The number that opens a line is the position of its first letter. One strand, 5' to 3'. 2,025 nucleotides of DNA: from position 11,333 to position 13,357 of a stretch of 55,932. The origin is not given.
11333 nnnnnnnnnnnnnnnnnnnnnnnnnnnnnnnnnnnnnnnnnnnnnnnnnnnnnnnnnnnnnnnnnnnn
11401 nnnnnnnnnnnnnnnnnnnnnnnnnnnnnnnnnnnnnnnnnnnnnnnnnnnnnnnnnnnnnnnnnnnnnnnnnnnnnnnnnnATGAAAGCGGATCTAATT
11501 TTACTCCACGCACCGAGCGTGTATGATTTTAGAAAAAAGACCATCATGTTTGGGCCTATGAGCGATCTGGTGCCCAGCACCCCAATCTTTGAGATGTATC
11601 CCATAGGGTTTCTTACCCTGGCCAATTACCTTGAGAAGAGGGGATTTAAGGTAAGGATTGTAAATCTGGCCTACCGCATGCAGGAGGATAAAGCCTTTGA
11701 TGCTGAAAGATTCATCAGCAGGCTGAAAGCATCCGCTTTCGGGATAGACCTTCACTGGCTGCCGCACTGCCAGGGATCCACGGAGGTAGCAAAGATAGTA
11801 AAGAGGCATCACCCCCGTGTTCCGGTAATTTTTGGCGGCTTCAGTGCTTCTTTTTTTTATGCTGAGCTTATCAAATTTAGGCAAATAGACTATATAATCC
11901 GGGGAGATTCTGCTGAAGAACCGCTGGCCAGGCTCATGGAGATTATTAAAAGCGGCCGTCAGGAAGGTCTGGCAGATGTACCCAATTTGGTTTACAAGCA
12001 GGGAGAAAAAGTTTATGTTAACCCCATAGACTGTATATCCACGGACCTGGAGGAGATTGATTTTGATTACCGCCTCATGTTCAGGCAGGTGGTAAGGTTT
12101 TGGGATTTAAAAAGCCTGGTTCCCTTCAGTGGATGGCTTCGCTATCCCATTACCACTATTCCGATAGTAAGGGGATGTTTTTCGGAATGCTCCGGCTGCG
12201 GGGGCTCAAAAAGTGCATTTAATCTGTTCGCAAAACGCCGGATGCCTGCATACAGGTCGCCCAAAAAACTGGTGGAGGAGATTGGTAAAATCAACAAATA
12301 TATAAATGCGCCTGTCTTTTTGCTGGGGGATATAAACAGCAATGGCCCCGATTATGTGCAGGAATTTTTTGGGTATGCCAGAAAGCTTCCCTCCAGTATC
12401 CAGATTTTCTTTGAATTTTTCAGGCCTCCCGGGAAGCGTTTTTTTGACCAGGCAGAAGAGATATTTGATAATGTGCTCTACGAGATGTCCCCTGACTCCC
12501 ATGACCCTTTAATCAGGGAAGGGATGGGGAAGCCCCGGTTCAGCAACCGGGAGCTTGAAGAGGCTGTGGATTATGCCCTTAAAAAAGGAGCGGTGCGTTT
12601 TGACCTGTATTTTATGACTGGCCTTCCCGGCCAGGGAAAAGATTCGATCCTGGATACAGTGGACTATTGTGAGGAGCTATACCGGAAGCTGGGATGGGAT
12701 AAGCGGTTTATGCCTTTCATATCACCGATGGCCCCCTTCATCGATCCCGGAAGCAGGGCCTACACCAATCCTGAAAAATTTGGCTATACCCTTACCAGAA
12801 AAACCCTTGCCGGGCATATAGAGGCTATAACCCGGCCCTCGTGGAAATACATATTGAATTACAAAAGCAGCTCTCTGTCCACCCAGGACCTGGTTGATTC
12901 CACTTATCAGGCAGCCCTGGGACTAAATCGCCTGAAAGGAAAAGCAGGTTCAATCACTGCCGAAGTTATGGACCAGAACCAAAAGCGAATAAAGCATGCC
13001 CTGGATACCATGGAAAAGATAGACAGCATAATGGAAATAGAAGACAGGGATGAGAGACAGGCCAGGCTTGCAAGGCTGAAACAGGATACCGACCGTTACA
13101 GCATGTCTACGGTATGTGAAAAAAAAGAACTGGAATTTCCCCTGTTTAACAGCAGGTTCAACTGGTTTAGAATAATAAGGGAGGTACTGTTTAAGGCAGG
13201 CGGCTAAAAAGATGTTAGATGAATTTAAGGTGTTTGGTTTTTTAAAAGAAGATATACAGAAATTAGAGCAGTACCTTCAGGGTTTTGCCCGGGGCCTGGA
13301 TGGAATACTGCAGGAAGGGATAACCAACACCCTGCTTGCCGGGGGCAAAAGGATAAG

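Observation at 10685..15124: B12-radical SAM enzyme sandwiched between prenyl synthase genes: candidate undescribed isoprenoid, quinone or lipid modification system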

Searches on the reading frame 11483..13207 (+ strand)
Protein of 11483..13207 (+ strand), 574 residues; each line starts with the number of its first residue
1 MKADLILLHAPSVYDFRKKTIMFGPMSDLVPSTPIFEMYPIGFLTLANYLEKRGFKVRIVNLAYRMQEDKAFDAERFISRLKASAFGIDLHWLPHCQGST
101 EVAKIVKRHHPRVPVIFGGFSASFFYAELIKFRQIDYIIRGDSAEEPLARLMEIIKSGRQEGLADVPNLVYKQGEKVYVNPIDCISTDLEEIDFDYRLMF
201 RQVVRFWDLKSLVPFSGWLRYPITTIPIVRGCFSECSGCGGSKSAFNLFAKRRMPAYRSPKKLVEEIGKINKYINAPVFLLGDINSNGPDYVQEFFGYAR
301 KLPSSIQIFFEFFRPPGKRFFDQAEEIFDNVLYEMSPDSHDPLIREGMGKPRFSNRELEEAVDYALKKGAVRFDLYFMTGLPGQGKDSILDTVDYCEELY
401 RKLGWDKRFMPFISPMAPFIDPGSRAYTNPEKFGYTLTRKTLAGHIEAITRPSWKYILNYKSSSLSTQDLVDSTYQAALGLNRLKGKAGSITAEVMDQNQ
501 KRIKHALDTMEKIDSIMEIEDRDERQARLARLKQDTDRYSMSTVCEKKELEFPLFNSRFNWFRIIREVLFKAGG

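Call 3: search_protein_families(library=pfam, proteins=[window:11483-13207:+], max_evalue=0.01)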
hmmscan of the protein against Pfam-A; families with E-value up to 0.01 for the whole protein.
window:11483-13207:+ (574 aa): 2 families
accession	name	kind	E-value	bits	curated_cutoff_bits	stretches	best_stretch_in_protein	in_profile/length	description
PF02310.24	B12-binding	-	1.9e-14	54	32.1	1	36-144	10-114/121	B12 binding domain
PF04055.27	Radical_SAM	-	3.6e-11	44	29.5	1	226-395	1-165/166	Radical SAM superfamily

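Call 4: search_protein_families(library=ncbifam, proteins=[window:11483-13207:+], max_evalue=0.01)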
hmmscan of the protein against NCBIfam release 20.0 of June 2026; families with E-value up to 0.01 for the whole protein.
window:11483-13207:+ (574 aa): 12 families
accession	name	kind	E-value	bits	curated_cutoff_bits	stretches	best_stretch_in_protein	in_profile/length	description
TIGR04190.1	B12_SAM_Ta0216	equivalog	1.2e-183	611.7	500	1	4-538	1-531/554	TIGR04190 family B12-binding domain/radical SAM domain protein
TIGR04367.1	HpnR_B12_rSAM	equivalog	7.8e-15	54.4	650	1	36-284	18-238/490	hopanoid C-3 methylase HpnR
TIGR02026.1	BchE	equivalog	2.5e-14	53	481.35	1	99-285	79-249/497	magnesium-protoporphyrin IX monomethyl ester anaerobic oxidative cyclase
TIGR04479.1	bcpD_PhpK_rSAM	subfamily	9.2e-10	37.5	600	1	36-200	68-234/504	PhpK family radical SAM P-methyltransferase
TIGR04385.1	B12_rSAM_cofa1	equivalog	4.7e-08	32.7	450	1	37-273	17-239/438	B12 lower ligand biosynthesis radical SAM protein BzaD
NF038361.1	rSAM_Sden_1168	equivalog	1.1e-07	30.9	575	1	90-267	148-319/560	Sden_1168 family B12-binding radical SAM P-methyltransferase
TIGR04013.1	B12_SAM_MJ_1487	hypoth_equivalog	1.2e-06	27.7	251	1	101-247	58-175/382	TIGR04013 family B12-binding domain/radical SAM domain-containing protein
TIGR04072.2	rSAM_ladder_B12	equivalog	6.3e-06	25.1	360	1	36-161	14-146/443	lipid biosynthesis B12-binding/radical SAM protein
TIGR03471.1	HpnJ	equivalog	9.2e-05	21.5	577.6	0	99-273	84-242/472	hopanoid biosynthesis associated radical SAM protein HpnJ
TIGR03975.1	rSAM_ocin_1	subfamily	0.00022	19.9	281.85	1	101-311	146-345/606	RiPP maturation radical SAM C-methyltransferase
NF050148.1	rSAM_ApyD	equivalog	0.00029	19.3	750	1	99-175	90-163/645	RiPP biosynthesis radical SAM protein ApyD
TIGR03904.1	SAM_YgiQ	equivalog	0.00076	18.1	462.35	0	169-272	243-337/558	YgiQ family radical SAM protein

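Call 5: find_homologous_proteins(query=window:11483-13207:+)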
Query window:11483-13207:+ (574 aa): 7047 proteins with E <= 0.001 among 8000 candidates; the best 120 are listed.
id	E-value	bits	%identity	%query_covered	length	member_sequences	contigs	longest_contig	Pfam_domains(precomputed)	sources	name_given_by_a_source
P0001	0.0e+0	1144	84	100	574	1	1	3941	PF04055.28,PF02310.25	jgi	-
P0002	0.0e+0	1033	77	99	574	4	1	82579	PF04055.28,PF02310.25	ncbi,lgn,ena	-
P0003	0.0e+0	1027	77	100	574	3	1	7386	PF04055.28,PF02310.25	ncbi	-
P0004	1.9e-279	946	70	98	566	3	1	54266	PF04055.28,PF02310.25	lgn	-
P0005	3.5e-278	942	70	99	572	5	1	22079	PF04055.28,PF02310.25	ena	-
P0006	4.8e-273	925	69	99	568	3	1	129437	PF04055.28,PF02310.25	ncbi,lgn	-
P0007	2.7e-270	916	68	99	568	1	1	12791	PF04055.28,PF02310.25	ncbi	-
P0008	3.7e-270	916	68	100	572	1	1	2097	PF04055.28,PF02310.25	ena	-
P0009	3.9e-270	916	68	99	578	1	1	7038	PF04055.28,PF02310.25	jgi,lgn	-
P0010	4.0e-270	916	69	99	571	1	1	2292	PF04055.28,PF02310.25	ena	-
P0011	8.8e-270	914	68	99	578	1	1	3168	PF04055.28,PF02310.25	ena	-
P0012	1.1e-269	914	69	99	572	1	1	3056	PF04055.28,PF02310.25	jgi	-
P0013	2.9e-269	913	68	99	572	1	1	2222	PF04055.28,PF02310.25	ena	-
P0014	8.6e-269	911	68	99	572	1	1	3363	PF04055.28,PF02310.25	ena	-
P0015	1.2e-268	911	68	99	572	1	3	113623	PF04055.28,PF02310.25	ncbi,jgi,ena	-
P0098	9.0e-187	640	51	98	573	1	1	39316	PF04055.28,PF02310.25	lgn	-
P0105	2.5e-182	626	49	96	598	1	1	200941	PF04055.28,PF02310.25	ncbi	-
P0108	3.5e-179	615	49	100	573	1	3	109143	PF04055.28,PF02310.25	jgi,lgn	jgi:B12-binding domain/radical SAM domain protein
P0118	1.0e-177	611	50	99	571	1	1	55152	PF04055.28,PF02310.25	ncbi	-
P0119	4.4e-177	608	48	98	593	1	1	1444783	PF04055.28,PF02310.25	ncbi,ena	-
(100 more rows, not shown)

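Call 10: find_related_loci(query=window:11483-13207:+, collection=genome_contigs, flank=6000)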
Query window:11483-13207:+ (574 aa) in genome_contigs; peptide patterns used: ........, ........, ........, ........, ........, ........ (x = any residue, [..] = any of these).
172 stretches matched a pattern; 27 encode a relative of the query (tblastn E <= 1e-3); 27 distinct loci.
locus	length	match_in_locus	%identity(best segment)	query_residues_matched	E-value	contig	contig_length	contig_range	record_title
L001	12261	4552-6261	77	1-570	0e+0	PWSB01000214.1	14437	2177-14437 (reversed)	MAG: Actinomycetota bacterium isolate CSSed11_114R1 CS-Sed11-C5741, whole genome shotgun sequence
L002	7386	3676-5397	76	1-573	0e+0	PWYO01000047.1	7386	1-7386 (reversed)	MAG: Actinomycetota bacterium isolate T3Sed10_139 T3-Sed10-C26762, whole genome shotgun sequence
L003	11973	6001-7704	68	1-570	0e+0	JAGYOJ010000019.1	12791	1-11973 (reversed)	MAG: Actinomycetota bacterium isolate M55B165 19, whole genome shotgun sequence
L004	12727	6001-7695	68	1-566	0e+0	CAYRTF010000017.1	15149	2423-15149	MAG TPA_asm: uncultured Actinomycetota bacterium isolate binchicken_co80_163 genome assembly, contig: NODE_1104_length_1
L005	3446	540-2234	68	1-566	0e+0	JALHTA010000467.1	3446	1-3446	MAG: Actinomycetota bacterium isolate PFL12 seq_4784577, whole genome shotgun sequence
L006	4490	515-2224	66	1-571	0e+0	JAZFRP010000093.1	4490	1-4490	MAG: Candidatus Humimicrobiaceae bacterium isolate BS1bin.12 BS1bin.12_93, whole genome shotgun sequence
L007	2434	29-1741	66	1-572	0e+0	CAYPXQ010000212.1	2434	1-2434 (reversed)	MAG TPA_asm: uncultured Actinomycetota bacterium isolate SRP067234_co1_56 genome assembly, contig: k99_898113, whole gen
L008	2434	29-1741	66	1-572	0e+0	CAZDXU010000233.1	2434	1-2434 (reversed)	MAG TPA_asm: uncultured Actinomycetota bacterium isolate SRP067234_co1_154 genome assembly, contig: k99_898002, whole ge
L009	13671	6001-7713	65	1-572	0e+0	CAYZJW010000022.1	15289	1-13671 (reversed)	MAG TPA_asm: uncultured Actinomycetota bacterium isolate binchicken_co334_330 genome assembly, contig: NODE_6767_length_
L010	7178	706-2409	64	1-570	0e+0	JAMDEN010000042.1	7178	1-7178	MAG: Actinomycetota bacterium isolate FK_Sedi_B_Bin.100 NODE_45690_length_7178_cov_15.4914, whole genome shotgun sequenc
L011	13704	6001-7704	65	1-569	0e+0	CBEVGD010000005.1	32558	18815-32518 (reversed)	MAG TPA_asm: uncultured bacterium isolate SRR15668623_binner23_Refined_6 genome assembly, contig: ERZ26872896.272, whole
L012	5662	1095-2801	64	1-570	0e+0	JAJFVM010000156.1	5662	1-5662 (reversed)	MAG: bacterium isolate bin.739 k141_2235668, whole genome shotgun sequence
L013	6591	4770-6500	65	2-566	0e+0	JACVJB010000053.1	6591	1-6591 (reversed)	MAG: Actinomycetota bacterium isolate DG02_5.bin.278 contig053, whole genome shotgun sequence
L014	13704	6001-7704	64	1-570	0e+0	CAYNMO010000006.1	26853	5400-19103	MAG TPA_asm: uncultured Actinomycetota bacterium isolate SRP272421_co4_304 genome assembly, contig: NODE_3870_length_268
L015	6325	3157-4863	64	1-570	0e+0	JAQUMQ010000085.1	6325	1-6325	MAG: Actinomycetota bacterium isolate STD1_158 NODE_43245_length_6325_cov_3.777348_Sandtown_D1, whole genome shotgun seq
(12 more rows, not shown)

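Call 13: find_encoding_contigs(protein=P0119, flank=8000, max_places=2)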
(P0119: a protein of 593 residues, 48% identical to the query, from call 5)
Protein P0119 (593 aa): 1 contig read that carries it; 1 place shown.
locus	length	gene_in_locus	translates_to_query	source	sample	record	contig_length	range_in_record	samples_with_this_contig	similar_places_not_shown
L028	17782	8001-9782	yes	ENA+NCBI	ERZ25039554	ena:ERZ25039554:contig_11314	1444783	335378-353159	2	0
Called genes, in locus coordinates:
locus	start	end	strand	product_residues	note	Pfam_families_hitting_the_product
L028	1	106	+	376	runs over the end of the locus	PF20706:GT4-conflict (faint), PF13439:Glyco_transf_4, PF13579:Glyco_trans_4_4, PF00534:Glycos_transf_1, PF13524:Glyco_trans_1_2, PF13692:Glyco_trans_1_4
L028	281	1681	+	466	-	PF02878:PGM_PMM_I, PF02879:PGM_PMM_II, PF02880:PGM_PMM_III, PF00408:PGM_PMM_IV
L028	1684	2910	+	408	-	PF13439:Glyco_transf_4, PF13579:Glyco_trans_4_4, PF20706:GT4-conflict, PF00534:Glycos_transf_1, PF13692:Glyco_trans_1_4, PF13524:Glyco_trans_1_2 (weak)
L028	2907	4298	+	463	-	PF13727:CoA_binding_3, PF02397:Bac_transf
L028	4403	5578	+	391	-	PF03264:Cytochrom_NNT, PF02085:Cytochrom_CIII (faint), PF09699:Paired_CXXCH_1 (faint), PF14537:Cytochrom_c3_2 (faint), PF14522:Cytochrome_C7 (weak)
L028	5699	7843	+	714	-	PF04932:Wzy_C, PF14559:TPR_19 (weak)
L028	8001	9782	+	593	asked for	PF02310:B12-binding, PF04055:Radical_SAM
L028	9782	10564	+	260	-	PF01209:Ubie_methyltran, PF13489:Methyltransf_23, PF13847:Methyltransf_31, PF08241:Methyltransf_11, PF08242:Methyltransf_12, PF13649:Methyltransf_25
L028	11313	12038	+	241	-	PF01979:Amidohydro_1, PF07969:Amidohydro_3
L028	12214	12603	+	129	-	-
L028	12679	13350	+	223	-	PF24575:TPR_Slam (faint), PF13414:TPR_11 (faint), PF13428:TPR_14 (faint), PF13432:TPR_16, PF23914:TPR_CcmH_CycH, PF00515:TPR_1 (weak), PF07719:TPR_2 (weak), PF13181:TPR_8 (weak), +2 more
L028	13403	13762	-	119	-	PF01740:STAS, PF13466:STAS_2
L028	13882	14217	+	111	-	PF01740:STAS, PF13466:STAS_2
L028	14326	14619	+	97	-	PF02416:TatA_B_E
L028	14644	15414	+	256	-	PF00902:TatC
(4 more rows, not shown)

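Call 14: find_encoding_contigs(protein=P0105, flank=8000, max_places=2)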
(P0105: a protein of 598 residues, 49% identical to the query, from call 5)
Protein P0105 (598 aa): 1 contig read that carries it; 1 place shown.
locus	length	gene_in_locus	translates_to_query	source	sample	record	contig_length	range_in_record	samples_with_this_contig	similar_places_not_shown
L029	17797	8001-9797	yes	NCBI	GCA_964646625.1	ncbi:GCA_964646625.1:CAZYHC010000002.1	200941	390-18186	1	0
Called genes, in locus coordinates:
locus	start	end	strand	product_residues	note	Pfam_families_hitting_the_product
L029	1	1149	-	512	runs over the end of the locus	?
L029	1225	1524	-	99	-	PF00166:Cpn10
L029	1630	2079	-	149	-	PF00011:HSP20, PF17886:ArsA_HSP20 (weak)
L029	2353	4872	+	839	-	PF02366:PMT, PF13231:PMT_2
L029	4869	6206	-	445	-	-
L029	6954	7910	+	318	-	PF20030:bpMoxR, PF00004:AAA (weak), PF07726:AAA_3, PF07728:AAA_5, PF17863:AAA_lid_2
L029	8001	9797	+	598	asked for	PF02310:B12-binding, PF04055:Radical_SAM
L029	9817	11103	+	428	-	PF01882:DUF58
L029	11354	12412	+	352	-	PF00356:LacI, PF00532:Peripla_BP_1, PF13407:Peripla_BP_4, PF13377:Peripla_BP_3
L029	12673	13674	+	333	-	PF00532:Peripla_BP_1, PF13407:Peripla_BP_4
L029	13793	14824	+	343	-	PF02653:BPD_transp_2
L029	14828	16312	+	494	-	PF00005:ABC_tran, PF13401:AAA_22 (faint), PF13304:AAA_21 (faint), PF00005:ABC_tran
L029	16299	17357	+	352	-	PF02653:BPD_transp_2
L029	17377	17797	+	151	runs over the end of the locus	PF00370:FGGY_N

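Call 27: find_encoding_contigs(protein=P0108, flank=7000, max_places=1)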
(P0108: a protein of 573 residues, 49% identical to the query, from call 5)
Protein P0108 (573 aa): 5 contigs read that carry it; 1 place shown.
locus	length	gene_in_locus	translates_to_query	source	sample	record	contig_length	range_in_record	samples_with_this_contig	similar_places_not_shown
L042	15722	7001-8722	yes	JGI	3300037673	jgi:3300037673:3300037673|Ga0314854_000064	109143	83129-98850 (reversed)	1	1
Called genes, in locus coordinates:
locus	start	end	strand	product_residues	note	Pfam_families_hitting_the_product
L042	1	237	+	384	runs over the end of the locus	PF00657:Lipase_GDSL (faint), PF13472:Lipase_GDSL_2 (faint)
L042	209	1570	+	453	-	PF05140:ResB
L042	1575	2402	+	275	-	PF01578:Cytochrom_C_asm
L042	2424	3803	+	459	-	PF02310:B12-binding, PF04055:Radical_SAM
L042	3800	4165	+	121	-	-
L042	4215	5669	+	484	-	PF02310:B12-binding, PF04055:Radical_SAM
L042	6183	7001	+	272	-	-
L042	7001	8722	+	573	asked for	PF02310:B12-binding, PF04055:Radical_SAM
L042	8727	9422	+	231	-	PF01209:Ubie_methyltran, PF13489:Methyltransf_23, PF24675:NpmA (weak), PF02390:Methyltransf_4 (weak), PF13847:Methyltransf_31, PF08241:Methyltransf_11, PF08242:Methyltransf_12, PF13649:Methyltransf_25, +1 more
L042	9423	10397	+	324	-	PF00348:polyprenyl_synt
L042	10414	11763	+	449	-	PF01979:Amidohydro_1, PF07969:Amidohydro_3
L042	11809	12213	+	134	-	-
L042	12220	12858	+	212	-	PF23914:TPR_CcmH_CycH, PF13428:TPR_14 (faint), PF13525:YfiO (faint), PF13431:TPR_17 (faint), PF13371:TPR_9 (weak), PF14559:TPR_19, PF14561:TPR_20 (weak), PF13432:TPR_16, +7 more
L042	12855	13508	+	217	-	PF00156:Pribosyltran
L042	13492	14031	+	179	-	PF07998:Peptidase_M54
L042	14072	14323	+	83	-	PF02416:TatA_B_E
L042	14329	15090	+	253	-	PF00902:TatC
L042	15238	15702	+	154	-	PF01750:HycI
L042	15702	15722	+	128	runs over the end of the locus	PF01155:HypA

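Call 28: find_encoding_contigs(protein=P0118, flank=7000, max_places=1)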
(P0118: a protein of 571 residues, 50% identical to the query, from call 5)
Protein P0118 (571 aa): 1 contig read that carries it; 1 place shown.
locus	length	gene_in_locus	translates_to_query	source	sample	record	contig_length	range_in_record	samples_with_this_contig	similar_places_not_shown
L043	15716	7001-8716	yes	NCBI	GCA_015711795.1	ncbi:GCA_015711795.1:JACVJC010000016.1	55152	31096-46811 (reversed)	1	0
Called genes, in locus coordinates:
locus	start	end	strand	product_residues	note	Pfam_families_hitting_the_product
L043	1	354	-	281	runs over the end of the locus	PF01578:Cytochrom_C_asm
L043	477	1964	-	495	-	PF09594:GT87 (weak), PF13231:PMT_2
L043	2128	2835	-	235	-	PF00535:Glycos_transf_2, PF10111:Glyco_tranf_2_2, PF13641:Glyco_tranf_2_3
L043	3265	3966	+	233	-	PF13641:Glyco_tranf_2_3 (weak), PF00535:Glycos_transf_2, PF10111:Glyco_tranf_2_2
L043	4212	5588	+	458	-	PF02310:B12-binding, PF04055:Radical_SAM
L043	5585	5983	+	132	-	-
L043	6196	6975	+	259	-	PF00348:polyprenyl_synt (faint)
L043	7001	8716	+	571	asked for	PF02310:B12-binding, PF04055:Radical_SAM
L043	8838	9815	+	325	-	PF00348:polyprenyl_synt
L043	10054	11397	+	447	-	PF01979:Amidohydro_1, PF07969:Amidohydro_3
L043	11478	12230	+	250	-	PF23914:TPR_CcmH_CycH (weak), PF13431:TPR_17 (weak), PF13424:TPR_12 (weak), PF13432:TPR_16, PF13414:TPR_11, PF00515:TPR_1 (weak), PF07719:TPR_2 (weak), PF13181:TPR_8, +8 more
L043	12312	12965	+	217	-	PF00156:Pribosyltran, PF15609:PRTase_2 (faint)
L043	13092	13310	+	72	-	PF02416:TatA_B_E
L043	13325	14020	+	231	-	PF00902:TatC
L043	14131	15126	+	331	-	PF01058:Oxidored_q6, PF14720:NiFe_hyd_SSU_C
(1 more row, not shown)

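Call 29: find_encoding_contigs(protein=P0098, flank=7000, max_places=1)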
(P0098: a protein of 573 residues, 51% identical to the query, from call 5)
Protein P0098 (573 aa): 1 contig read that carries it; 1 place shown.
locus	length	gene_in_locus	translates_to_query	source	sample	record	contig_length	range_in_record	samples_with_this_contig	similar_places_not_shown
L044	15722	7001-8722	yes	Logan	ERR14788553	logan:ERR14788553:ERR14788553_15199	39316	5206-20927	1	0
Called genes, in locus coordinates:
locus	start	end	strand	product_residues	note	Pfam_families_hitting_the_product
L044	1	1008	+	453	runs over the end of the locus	PF05140:ResB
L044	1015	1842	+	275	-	PF01578:Cytochrom_C_asm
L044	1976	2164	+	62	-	-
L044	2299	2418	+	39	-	-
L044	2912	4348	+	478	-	PF02310:B12-binding, PF04055:Radical_SAM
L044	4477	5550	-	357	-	PF22807:TrAA12 (faint), PF25021:TEN_NHL (faint), PF01436:NHL, PF24684:Vgb_lyase (faint), PF01436:NHL (weak), PF08450:SGL (weak), PF01436:NHL, PF17170:DUF5128 (weak)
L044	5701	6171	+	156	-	-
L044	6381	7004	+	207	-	PF00348:polyprenyl_synt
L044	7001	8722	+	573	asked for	PF02310:B12-binding, PF04055:Radical_SAM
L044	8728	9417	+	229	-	PF01209:Ubie_methyltran, PF13489:Methyltransf_23, PF01135:PCMT, PF13847:Methyltransf_31, PF08241:Methyltransf_11, PF08242:Methyltransf_12, PF13649:Methyltransf_25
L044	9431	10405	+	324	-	PF00348:polyprenyl_synt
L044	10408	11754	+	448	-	PF01979:Amidohydro_1, PF07969:Amidohydro_3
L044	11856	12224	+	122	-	-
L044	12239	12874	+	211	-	PF24575:TPR_Slam (faint), PF14561:TPR_20 (faint), PF21033:RMD1-3 (faint), PF13428:TPR_14 (faint), PF12895:ANAPC3 (weak), PF13371:TPR_9 (weak), PF14559:TPR_19, PF25068:ARM_TT21_4th (weak), +6 more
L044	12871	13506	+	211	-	PF00156:Pribosyltran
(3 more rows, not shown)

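Call 47: search_protein_representatives(protein=window:11483-13207:+)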
Query: 574 residues. Proteins with E-value up to 0.001 (for the whole library): 4605; up to 1e-10: 1361; up to 1e-30: 387. The best 150 are listed.
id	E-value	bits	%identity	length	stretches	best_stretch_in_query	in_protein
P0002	0.0e+00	1032.7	77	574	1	1-570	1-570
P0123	7.6e-160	549.8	46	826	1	2-562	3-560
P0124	1.1e-158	545.9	45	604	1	2-553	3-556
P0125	6.6e-158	543.4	45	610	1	2-555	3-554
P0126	2.7e-156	538.1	45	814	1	2-565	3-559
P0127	7.6e-156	536.6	45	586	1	4-555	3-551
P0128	5.9e-147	507.3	42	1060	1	7-567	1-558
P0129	2.5e-146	505.2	44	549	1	26-570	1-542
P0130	6.9e-142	490.5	43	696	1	4-552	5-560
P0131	1.0e-141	490.0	42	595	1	5-569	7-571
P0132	2.8e-138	478.6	42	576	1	3-553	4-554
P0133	6.0e-133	461.0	40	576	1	3-554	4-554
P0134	9.8e-133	460.3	40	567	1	5-561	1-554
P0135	1.4e-132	459.8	38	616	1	1-558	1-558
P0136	6.1e-132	457.7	38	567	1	2-569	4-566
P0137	9.8e-129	447.1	38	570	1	2-569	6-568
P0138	1.1e-126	440.4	42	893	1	22-553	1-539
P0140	1.2e-125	436.9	39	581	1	3-550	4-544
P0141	2.8e-125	435.7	39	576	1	1-527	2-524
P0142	1.1e-123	430.5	39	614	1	3-558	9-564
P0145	1.1e-121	423.9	38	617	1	2-518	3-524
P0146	1.1e-120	420.6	40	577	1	4-548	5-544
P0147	2.2e-120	419.5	38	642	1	2-567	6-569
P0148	1.5e-119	416.8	36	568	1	6-554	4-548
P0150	1.4e-116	407.0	39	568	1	1-533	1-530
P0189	6.5e-88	312.3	47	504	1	3-301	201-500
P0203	9.0e-79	282.2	34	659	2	3-399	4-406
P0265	3.2e-50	187.9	30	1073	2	33-442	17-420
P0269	2.9e-49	184.7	29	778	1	4-481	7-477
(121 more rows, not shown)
